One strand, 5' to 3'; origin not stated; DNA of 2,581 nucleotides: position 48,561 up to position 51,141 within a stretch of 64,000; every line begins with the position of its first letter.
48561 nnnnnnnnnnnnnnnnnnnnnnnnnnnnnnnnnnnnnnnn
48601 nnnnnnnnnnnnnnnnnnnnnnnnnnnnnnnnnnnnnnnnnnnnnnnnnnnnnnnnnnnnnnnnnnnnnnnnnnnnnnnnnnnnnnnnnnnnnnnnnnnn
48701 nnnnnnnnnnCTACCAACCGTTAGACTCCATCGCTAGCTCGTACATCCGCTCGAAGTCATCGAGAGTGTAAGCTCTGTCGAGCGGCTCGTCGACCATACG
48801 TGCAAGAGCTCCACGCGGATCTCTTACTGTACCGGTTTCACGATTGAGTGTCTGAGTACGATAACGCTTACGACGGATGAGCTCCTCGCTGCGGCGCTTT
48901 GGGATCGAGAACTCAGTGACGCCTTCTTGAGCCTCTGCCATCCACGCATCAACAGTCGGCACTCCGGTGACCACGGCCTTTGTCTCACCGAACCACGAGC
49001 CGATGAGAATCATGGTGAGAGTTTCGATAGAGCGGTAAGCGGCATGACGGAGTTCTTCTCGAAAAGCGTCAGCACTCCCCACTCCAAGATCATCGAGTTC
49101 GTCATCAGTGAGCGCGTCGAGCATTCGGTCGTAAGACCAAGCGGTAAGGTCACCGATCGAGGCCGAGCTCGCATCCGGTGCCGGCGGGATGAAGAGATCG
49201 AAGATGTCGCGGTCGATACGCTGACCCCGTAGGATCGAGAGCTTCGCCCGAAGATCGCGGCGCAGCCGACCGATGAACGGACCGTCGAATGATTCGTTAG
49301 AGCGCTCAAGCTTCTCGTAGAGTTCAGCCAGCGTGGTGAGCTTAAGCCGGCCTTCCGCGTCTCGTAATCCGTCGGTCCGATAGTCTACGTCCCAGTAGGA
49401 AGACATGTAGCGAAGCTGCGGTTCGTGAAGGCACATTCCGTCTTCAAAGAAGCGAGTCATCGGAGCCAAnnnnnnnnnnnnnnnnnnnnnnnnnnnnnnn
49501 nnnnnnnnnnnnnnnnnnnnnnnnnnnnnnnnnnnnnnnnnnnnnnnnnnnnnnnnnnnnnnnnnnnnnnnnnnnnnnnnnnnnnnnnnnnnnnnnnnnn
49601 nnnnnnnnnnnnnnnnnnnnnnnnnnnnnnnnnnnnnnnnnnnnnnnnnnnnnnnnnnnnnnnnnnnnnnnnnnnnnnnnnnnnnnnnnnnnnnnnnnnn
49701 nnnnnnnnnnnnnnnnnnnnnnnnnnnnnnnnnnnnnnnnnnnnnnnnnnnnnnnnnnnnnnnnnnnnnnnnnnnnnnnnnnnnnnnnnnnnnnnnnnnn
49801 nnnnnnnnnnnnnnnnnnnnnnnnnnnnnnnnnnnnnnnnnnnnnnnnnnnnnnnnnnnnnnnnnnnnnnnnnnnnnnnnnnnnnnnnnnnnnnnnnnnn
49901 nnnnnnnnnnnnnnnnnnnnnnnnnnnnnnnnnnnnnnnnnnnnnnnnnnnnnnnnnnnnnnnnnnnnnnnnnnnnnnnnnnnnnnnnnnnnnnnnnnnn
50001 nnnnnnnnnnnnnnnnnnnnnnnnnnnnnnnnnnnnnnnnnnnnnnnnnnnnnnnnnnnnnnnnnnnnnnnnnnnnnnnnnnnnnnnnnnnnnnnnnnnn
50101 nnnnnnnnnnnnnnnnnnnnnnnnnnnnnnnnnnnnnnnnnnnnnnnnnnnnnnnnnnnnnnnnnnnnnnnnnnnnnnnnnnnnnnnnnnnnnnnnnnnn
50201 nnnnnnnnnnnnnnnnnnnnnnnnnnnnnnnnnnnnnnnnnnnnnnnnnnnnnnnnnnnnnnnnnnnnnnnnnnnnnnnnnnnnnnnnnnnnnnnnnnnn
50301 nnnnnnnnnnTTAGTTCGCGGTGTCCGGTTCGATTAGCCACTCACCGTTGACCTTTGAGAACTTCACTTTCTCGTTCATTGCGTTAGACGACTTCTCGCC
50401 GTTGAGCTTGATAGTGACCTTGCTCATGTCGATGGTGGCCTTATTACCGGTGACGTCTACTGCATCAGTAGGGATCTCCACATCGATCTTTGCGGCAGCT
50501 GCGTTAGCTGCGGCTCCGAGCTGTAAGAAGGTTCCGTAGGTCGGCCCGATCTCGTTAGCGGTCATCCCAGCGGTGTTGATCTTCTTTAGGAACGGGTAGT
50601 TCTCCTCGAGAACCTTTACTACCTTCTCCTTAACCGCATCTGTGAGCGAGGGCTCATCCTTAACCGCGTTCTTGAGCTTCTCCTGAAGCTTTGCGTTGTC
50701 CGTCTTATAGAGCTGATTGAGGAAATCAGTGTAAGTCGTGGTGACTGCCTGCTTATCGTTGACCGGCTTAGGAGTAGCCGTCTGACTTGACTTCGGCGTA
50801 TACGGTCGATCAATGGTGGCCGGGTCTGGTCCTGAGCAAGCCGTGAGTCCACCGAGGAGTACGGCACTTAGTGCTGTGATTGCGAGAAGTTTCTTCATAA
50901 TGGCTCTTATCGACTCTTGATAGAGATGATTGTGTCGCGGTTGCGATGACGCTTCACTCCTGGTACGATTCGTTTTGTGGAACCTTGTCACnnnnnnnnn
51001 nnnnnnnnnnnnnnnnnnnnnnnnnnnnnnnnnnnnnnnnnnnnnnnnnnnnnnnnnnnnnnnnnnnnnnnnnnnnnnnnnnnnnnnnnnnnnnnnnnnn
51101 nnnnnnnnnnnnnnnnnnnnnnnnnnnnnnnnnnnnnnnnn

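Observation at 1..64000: Genome-accordion accessory region of a giant actinobacterial element: about 11 paralog families covering about 44 of ~120 genes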

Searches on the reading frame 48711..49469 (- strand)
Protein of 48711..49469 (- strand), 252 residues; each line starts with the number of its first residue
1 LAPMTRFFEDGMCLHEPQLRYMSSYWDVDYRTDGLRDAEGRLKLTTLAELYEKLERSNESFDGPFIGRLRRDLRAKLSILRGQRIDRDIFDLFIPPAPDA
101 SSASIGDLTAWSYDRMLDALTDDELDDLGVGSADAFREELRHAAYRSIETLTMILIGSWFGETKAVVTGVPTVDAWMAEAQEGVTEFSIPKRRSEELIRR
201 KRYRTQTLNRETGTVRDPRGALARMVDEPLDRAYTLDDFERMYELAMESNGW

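Call 64: predict_structure(alignment_id=A3)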
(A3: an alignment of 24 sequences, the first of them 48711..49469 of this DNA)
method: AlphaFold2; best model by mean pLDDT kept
length: 252 residues; sequences in the alignment: 24
mean_pLDDT: 86.5   pTM: 0.85
mean pLDDT of the five models: 86.5, 86.1, 85.7, 82.3, 80.6
residues with pLDDT >= 90: 146; 70-90: 74; 50-70: 29; < 50: 3
segments of 3 or more residues with pLDDT < 50: none
pLDDT, mean of each block of 10 residues (from residue 1): 79 90 96 95 92 73 91 93 92 90 57 68 79 85 93 96 96 97 94 93 89 62 90 92 85 53
secondary structure, 60 per line:
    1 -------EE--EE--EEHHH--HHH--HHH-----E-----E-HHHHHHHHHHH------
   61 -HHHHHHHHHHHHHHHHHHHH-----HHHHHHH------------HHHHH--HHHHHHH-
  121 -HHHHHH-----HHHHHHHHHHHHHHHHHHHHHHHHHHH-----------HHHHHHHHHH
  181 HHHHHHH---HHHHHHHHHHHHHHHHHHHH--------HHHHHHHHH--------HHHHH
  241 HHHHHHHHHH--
elements in order: H44-54 H62-81 H87-93 H106-110 H113-119 H122-127 H133-159 H171-187 H191-210 H219-227 H236-250

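Call 67: fold_search(model_id=the predicted structure, library=pdb)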
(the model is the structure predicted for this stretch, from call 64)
No match with E <= 0.001 here; weaker rows may still be real.
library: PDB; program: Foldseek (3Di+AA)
matches with E <= 10: 233; with E <= 0.001: 0
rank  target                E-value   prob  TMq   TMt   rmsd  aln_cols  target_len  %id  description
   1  1kfd                  9.4e-01  0.09  0.16  0.09  14.1       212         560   13  CRYSTAL STRUCTURES OF THE KLENOW FRAGMENT OF DNA POLYMERASE I COMPLEXED WITH DEOXYNUCLEOSIDE TRIPHOSPHATE AND PYROPHOSPH (released 1994-06-22)
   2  2w99_A                1.5e+00  0.04  0.12  0.13  18.2       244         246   11  Crystal Structure of CDK4 in complex with a D-type cyclin (released 2009-03-10)
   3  5f3o_A                1.5e+00  0.04  0.11  0.14  18.8       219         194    9  Crystal structure of EhRNaseIII229 from Entamoeba histolytica complexed with Mn2+ (released 2016-12-28)
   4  2w9f_A                1.7e+00  0.03  0.12  0.12  18.3       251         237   11  Crystal Structure of CDK4 in complex with a D-type cyclin (released 2009-03-10)
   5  2cje                  2.2e+00  0.04  0.15  0.15  17.5       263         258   12  THE CRYSTAL STRUCTURE OF A COMPLEX OF Leishmania major DUTPASE WITH SUBSTRATE ANALOGUE DUPNHP (released 2007-04-17)
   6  5d4d_P                2.2e+00  0.03  0.14  0.12  17.8       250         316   15  Crystal structure of Thermus thermophilus product complex for transcription initiation with NAD and CTP (released 2016-07-06)
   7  4oio_F                2.3e+00  0.03  0.14  0.12  18.4       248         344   15  Crystal structure of Thermus thermophilus pre-insertion substrate complex for de novo transcription initiation (released 2014-05-07)
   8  4wic_A                2.4e+00  0.06  0.18  0.14  33.8       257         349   10  Immediate-early 1 protein (IE1) of rhesus macaque cytomegalovirus (released 2015-07-15)
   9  3lyq_B                2.5e+00  0.14  0.25  0.30   9.2       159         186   11  Crystal structure of IpgB2 from Shigella flexneri (released 2010-03-31)
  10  5tmc_F                2.6e+00  0.02  0.13  0.10  18.0       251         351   15  Re-refinement of Thermus thermopiles DNA-directed RNA polymerase structure (released 2016-11-23)
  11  8g08_d                2.6e+00  0.02  0.12  0.08  20.1       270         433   16  Cryo-EM structure of SQ31f-bound Mycobacterium smegmatis ATP synthase rotational state 1 (backbone model) (released 2023-02-15)
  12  9ujk_F                2.8e+00  0.03  0.14  0.11  18.1       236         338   15  CryoEM structure of the T.thermophilus transcription initiation complex in the presence of ATP (released 2025-10-22)
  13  9ukn_F                2.9e+00  0.03  0.14  0.11  18.2       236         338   14  CryoEM structure of the T.thermophilus transcription initiation complex (released 2025-10-22)
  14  9ukp_F                2.9e+00  0.03  0.14  0.12  18.1       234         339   15  CryoEM structure of the T.thermophilus transcription initiation complex bound to Ap4A-C, -1 dC in the template DNA str (released 2025-10-22)
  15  3les_A                3.1e+00  0.02  0.12  0.15  21.2       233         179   11  2F5 Epitope scaffold ES2 (released 2010-09-29)
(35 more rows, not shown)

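Call 95: fold_search(model_id=the predicted structure, library=viral)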
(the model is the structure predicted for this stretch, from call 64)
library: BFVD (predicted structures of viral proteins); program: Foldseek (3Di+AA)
matches with E <= 10: 296; with E <= 0.001: 0
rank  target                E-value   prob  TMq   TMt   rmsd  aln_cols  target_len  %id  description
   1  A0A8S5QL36            9.6e-01  0.05  0.15  0.06  18.4       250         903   12  Uncharacterized protein [CrAss-like virus sp. ctYsL76]
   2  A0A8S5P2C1            1.0e+00  0.06  0.12  0.12  14.0       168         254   12  Host cell surface-exposed lipoprotein [Siphoviridae sp. ctEqU3]
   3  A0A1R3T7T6            1.1e+00  0.08  0.12  0.06  14.4       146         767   17  Tegument protein UL47 [Spheniscid alphaherpesvirus 1]
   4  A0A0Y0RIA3            1.2e+00  0.04  0.13  0.07  19.3       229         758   16  Tegument protein VP11/12 [Human herpesvirus 2]
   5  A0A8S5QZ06            1.4e+00  0.05  0.12  0.15  22.6       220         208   10  Minor capsid protein [Siphoviridae sp. ctg6Y13]
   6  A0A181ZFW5            1.5e+00  0.04  0.13  0.08  17.7       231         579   13  Tegument protein UL46 [Human herpesvirus 1 (strain 17)]
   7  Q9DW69                1.5e+00  0.06  0.18  0.11  35.2       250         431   12  PR123-EX4 (Fragment) [Rat cytomegalovirus (strain Maastricht)]
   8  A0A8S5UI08            1.6e+00  0.06  0.18  0.19  17.9       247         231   10  Hydrolase [Myoviridae sp. ctu2j3]
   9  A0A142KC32            1.7e+00  0.04  0.14  0.13  19.2       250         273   12  Lysin A [Gordonia phage BetterKatz]
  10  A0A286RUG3            1.7e+00  0.05  0.15  0.10  20.2       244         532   14  Tegument protein UL46 homolog [Beluga whale alphaherpesvirus 1]
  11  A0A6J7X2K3            1.9e+00  0.02  0.12  0.07  20.0       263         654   11  Uncharacterized protein (Fragment) [uncultured Caudovirales phage]
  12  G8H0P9                1.9e+00  0.06  0.18  0.13  31.6       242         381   12  Protein UL123 [macacine betaherpesvirus 8]
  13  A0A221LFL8            2.0e+00  0.03  0.11  0.05  18.1       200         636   10  Putative polymerase PA subunit [Barns Ness dog whelk orthomyxo-like virus 1]
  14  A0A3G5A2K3            2.0e+00  0.03  0.12  0.10  25.9       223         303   10  Uncharacterized protein [Harvfovirus sp.]
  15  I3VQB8                2.0e+00  0.02  0.09  0.07  31.4       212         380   16  B123 [miniopterid betaherpesvirus 1]
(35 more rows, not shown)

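Call 97: search_dna_similar(query=window:48711-49469:-, collection=phages, mode=protein, max_evalue=0.001, max_rows=5)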
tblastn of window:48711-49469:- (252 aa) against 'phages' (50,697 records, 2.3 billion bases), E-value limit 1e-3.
No match.

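Call 99: search_protein_families(library=padloc, proteins=[window:48711-49469:-], max_evalue=0.001)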
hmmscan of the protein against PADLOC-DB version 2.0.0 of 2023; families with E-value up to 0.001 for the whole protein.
window:48711-49469:- (252 aa): 0 families

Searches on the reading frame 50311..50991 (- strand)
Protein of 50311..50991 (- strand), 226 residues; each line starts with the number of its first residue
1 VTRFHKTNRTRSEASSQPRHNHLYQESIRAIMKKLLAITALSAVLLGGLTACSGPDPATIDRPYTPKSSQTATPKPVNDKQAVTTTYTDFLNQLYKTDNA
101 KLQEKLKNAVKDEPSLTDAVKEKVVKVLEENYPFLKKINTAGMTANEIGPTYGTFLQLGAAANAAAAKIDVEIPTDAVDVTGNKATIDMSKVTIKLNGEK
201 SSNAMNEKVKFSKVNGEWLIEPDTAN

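Call 11: search_protein_families(library=pfam, proteins=[window:50311-50991:-], max_evalue=0.01)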
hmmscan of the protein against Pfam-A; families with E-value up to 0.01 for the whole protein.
window:50311-50991:- (226 aa): 0 families

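Call 55: search_protein_families(library=phrogs, proteins=[window:50311-50991:-], max_evalue=0.001)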
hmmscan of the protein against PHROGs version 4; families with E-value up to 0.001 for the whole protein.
window:50311-50991:- (226 aa): 1 family
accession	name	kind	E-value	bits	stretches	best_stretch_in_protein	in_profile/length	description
phrog_1717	-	unknown function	1.7e-07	32.3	1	32-128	1-99/176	-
